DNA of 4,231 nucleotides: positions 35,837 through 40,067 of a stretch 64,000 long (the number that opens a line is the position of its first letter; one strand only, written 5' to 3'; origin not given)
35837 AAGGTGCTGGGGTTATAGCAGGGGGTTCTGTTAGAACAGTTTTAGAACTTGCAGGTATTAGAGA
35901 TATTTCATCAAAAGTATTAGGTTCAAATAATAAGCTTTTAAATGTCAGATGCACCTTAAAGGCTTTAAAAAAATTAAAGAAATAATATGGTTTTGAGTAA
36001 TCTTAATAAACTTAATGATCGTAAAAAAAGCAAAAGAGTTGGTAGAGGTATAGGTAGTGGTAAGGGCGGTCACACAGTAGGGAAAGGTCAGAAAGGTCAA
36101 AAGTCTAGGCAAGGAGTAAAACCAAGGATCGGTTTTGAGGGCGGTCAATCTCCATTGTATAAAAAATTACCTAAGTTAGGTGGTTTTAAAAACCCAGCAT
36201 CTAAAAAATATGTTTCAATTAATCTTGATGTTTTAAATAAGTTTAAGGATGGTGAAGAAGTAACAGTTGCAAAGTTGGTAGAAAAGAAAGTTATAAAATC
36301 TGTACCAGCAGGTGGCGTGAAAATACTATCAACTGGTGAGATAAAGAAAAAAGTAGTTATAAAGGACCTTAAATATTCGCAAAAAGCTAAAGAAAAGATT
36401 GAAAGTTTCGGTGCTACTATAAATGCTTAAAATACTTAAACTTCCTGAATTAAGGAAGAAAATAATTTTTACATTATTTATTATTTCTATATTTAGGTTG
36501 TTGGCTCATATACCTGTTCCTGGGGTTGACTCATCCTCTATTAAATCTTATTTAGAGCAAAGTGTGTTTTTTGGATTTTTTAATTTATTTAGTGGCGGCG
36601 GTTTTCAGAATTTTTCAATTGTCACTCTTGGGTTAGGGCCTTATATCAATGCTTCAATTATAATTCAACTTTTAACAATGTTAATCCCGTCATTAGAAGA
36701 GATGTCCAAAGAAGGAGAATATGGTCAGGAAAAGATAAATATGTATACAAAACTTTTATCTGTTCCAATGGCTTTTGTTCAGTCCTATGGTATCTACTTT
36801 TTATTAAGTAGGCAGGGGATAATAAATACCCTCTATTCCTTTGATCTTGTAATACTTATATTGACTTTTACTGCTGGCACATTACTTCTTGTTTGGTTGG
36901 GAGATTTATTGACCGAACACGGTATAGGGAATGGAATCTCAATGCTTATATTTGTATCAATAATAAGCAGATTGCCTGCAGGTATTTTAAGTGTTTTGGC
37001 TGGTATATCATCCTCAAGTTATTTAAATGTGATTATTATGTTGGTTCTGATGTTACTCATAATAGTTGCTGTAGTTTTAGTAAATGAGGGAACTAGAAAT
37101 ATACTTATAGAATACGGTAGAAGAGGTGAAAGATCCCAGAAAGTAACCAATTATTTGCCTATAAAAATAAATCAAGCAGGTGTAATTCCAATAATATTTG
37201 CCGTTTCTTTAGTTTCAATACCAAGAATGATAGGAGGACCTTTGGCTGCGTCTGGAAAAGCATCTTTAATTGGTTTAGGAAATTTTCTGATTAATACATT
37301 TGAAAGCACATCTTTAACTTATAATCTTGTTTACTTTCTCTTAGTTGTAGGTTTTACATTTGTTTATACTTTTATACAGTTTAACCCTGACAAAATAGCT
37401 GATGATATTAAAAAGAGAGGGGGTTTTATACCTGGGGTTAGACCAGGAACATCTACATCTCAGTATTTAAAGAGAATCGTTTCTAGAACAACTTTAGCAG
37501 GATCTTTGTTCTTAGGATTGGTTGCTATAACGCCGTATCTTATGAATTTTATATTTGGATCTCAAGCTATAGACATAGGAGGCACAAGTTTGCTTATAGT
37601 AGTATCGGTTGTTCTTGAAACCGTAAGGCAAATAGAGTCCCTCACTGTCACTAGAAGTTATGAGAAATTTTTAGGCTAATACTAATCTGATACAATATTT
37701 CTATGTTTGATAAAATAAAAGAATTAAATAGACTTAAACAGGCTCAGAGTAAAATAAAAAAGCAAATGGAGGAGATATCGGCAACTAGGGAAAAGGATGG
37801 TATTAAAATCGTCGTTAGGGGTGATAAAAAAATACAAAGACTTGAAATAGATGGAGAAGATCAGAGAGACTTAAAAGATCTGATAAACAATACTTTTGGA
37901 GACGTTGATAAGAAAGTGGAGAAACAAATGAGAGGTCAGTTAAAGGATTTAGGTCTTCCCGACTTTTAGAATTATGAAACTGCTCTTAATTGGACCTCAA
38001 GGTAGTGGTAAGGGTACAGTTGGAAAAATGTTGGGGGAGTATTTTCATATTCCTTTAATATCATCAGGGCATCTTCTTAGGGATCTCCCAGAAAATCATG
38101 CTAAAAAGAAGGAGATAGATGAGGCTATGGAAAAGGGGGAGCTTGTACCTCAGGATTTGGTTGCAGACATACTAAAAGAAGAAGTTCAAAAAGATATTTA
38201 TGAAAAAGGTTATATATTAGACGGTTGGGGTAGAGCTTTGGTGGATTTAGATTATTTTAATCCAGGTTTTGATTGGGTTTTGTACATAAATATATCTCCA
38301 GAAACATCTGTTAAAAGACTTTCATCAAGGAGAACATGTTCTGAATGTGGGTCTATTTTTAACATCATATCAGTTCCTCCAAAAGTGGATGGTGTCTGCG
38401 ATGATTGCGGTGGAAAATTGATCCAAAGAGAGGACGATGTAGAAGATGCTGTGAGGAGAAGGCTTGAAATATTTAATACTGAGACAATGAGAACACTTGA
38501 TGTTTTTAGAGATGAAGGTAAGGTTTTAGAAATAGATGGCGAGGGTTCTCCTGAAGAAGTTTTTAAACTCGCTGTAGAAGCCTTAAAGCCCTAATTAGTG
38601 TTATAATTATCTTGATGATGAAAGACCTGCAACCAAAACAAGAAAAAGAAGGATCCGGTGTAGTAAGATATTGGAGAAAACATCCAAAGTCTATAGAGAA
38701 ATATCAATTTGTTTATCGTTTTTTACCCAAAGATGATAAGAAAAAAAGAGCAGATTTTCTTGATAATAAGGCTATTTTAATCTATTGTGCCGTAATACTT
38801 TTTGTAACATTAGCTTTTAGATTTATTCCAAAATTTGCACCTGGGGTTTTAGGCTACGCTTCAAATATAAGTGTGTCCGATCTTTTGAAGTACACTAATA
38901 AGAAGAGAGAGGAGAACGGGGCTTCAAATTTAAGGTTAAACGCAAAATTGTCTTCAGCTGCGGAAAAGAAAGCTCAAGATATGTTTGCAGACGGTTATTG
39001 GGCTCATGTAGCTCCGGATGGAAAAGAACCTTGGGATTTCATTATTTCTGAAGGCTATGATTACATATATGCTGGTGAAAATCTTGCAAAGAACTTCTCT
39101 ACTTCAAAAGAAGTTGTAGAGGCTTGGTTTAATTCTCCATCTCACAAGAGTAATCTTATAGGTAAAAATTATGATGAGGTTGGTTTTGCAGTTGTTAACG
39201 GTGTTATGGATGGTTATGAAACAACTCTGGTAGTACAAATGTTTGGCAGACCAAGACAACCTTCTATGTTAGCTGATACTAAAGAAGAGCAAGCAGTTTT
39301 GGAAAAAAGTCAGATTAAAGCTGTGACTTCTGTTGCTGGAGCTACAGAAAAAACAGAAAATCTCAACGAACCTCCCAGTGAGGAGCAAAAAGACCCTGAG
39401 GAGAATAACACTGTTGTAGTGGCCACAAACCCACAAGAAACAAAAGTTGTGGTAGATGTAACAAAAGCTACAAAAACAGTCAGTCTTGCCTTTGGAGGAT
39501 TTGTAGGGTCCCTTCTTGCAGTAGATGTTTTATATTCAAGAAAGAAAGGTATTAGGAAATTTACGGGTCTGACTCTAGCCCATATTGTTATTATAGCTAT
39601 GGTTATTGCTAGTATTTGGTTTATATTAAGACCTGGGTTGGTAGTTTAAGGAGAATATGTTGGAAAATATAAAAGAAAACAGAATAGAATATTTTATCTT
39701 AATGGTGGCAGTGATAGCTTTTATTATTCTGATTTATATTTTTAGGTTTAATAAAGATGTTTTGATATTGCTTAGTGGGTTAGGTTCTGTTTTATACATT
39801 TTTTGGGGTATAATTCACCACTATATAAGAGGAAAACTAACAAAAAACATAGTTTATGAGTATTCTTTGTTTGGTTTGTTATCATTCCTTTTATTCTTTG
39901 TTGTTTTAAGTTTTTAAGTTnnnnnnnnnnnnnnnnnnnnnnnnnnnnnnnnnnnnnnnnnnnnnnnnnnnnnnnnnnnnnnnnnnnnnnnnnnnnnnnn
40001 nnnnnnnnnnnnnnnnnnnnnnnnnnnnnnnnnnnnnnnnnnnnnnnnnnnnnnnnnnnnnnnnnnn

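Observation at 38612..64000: Roughly 25-kb uninterrupted plus-strand glycosylation/cell-envelope island directly downstream of adk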

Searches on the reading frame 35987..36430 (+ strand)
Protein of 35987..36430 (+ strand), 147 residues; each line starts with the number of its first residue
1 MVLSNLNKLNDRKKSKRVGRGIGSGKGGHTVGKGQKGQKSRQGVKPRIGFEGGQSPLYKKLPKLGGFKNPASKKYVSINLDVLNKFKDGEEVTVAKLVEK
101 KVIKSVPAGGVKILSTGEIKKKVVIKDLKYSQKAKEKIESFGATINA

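Call 75: search_protein_families(library=pfam, proteins=[window:35987-36430:+], max_evalue=0.001)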
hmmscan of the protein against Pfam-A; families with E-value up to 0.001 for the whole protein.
window:35987-36430:+ (147 aa): 1 family
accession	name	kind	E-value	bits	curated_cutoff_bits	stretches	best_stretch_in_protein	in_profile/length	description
PF00828.25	Ribosomal_L27A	-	4.9e-13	49.7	21.5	1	78-145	2-71/72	Ribosomal proteins 50S-L15, 50S-L18e, 60S-L27A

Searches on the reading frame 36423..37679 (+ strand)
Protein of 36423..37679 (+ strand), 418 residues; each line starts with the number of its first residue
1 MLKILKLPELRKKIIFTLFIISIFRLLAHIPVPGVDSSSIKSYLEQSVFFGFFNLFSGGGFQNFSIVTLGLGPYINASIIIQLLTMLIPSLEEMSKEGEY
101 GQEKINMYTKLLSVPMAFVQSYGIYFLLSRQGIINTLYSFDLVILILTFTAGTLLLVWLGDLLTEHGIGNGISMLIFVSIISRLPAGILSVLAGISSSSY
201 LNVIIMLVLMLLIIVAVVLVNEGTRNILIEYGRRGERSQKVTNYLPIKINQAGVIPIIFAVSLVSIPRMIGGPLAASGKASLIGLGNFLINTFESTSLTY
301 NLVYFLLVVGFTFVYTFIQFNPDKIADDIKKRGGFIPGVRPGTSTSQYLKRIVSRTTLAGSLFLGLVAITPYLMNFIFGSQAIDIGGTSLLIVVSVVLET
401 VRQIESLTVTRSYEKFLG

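Call 11: list_cluster_members(proteins=[window:36423-37679:+, window:37974-38594:+, window:39921-41051:+, window:46872-49016:+, window:52964-54601:+, window:50460-51416:+])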
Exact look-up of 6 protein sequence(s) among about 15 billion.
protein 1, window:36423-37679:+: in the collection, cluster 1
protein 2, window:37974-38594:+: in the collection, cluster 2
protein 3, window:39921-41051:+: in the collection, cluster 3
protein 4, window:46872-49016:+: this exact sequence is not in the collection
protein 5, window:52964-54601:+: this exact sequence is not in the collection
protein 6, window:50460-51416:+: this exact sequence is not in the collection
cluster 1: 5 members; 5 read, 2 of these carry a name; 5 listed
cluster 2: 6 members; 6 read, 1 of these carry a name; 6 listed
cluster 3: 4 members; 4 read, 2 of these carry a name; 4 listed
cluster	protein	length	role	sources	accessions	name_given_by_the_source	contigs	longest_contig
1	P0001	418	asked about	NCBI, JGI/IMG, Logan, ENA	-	preprotein translocase subunit SecY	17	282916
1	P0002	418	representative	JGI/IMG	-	-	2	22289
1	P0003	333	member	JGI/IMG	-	preprotein translocase subunit SecY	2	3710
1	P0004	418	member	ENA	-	-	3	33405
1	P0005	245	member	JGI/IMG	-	-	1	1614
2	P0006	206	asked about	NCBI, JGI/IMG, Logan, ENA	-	adenylate kinase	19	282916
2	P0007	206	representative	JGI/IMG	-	-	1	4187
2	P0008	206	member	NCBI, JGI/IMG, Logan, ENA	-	-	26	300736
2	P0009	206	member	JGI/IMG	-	-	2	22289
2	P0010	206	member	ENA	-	-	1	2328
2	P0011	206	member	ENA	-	-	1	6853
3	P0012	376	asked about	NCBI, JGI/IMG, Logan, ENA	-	dolichol-phosphate mannosyltransferase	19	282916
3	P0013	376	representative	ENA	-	-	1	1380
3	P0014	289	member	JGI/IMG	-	dolichol-phosphate mannosyltransferase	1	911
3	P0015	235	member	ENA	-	-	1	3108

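Call 81: find_encoding_contigs(protein=P0008, flank=10000, max_places=2)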
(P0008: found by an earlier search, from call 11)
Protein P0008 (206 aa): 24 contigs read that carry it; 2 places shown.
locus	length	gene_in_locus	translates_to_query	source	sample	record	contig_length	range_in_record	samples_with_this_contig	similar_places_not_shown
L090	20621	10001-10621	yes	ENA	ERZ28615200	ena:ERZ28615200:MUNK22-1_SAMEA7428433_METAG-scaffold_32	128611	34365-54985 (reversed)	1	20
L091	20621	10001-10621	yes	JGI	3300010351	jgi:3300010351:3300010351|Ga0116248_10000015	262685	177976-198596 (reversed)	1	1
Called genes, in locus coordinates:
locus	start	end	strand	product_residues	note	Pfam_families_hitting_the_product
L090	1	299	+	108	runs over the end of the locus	PF00338:Ribosomal_S10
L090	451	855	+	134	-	PF00297:Ribosomal_L3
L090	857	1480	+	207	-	PF00573:Ribosomal_L4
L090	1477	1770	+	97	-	PF00276:Ribosomal_L23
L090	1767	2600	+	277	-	PF00181:Ribosomal_L2_N, PF03947:Ribosomal_L2_C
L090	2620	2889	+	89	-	PF00203:Ribosomal_S19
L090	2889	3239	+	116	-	PF00237:Ribosomal_L22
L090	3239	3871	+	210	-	PF07650:KH_2, PF00189:Ribosomal_S3_C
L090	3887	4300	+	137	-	PF00252:Ribosomal_L16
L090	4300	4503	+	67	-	PF00831:Ribosomal_L29 (weak)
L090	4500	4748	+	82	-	PF00366:Ribosomal_S17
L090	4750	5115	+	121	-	PF00238:Ribosomal_L14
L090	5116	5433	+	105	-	PF00467:KOW, PF17136:ribosomal_L24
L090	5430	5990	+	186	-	PF00281:Ribosomal_L5, PF00673:Ribosomal_L5_C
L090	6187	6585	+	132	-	PF00410:Ribosomal_S8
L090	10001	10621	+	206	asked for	PF00406:ADK, PF13207:AAA_17, PF05191:ADK_lid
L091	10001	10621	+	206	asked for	PF00406:ADK, PF13207:AAA_17, PF05191:ADK_lid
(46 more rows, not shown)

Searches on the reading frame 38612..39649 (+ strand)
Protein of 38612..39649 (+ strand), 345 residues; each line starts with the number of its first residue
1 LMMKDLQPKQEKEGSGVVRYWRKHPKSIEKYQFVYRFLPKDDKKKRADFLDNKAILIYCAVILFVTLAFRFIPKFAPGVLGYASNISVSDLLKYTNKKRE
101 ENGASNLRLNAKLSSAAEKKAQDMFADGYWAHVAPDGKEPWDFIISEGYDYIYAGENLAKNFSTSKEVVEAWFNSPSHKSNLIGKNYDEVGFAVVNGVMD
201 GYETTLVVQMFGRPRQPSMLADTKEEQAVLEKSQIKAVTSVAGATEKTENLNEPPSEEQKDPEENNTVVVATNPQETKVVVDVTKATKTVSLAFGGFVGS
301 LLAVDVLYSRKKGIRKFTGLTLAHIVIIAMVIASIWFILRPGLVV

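Call 5: search_protein_families(library=pfam, proteins=[window:38612-39649:+], max_evalue=0.01)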
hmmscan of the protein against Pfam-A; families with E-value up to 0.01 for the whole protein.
window:38612-39649:+ (345 aa): 1 family
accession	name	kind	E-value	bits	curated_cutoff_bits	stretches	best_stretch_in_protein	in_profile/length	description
PF00188.32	CAP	-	2.9e-17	64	21.1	1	92-210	1-116/117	Cysteine-rich secretory protein family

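Call 16: search_protein_families(library=ncbifam, proteins=[window:38612-39649:+], max_evalue=0.001)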
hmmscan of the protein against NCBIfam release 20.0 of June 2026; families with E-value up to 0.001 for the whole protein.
window:38612-39649:+ (345 aa): 2 families
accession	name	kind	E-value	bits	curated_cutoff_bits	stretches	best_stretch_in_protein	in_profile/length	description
TIGR02909.1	spore_YkwD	subfamily_domain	3.5e-28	98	171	1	90-211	7-125/127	uncharacterized protein, YkwD family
NF052539.1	DivAsocLipDalA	equivalog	4e-16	59.3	200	1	91-195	51-155/169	divisome-associated lipoprotein DalA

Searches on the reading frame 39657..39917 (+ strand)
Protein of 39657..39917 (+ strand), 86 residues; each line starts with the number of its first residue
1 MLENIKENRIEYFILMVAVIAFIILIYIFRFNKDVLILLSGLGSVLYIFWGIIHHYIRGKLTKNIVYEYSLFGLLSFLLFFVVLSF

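Call 5: search_protein_families(library=pfam, proteins=[window:39657-39917:+], max_evalue=0.01)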
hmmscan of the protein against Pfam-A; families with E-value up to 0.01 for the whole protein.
window:39657-39917:+ (86 aa): 0 families

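Call 12: search_protein_families(library=pfam, proteins=[window:39657-39917:+], max_evalue=1)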
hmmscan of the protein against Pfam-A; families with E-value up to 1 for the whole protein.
window:39657-39917:+ (86 aa): 1 family
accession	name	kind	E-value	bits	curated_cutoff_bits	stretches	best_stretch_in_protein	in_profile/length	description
PF04211.18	MtrC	-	0.023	14.2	25.5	1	13-51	18-57/268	Tetrahydromethanopterin S-methyltransferase, subunit C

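Call 16: search_protein_families(library=ncbifam, proteins=[window:39657-39917:+], max_evalue=0.001)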
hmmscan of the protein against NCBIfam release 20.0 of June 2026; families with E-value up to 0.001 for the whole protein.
window:39657-39917:+ (86 aa): 0 families
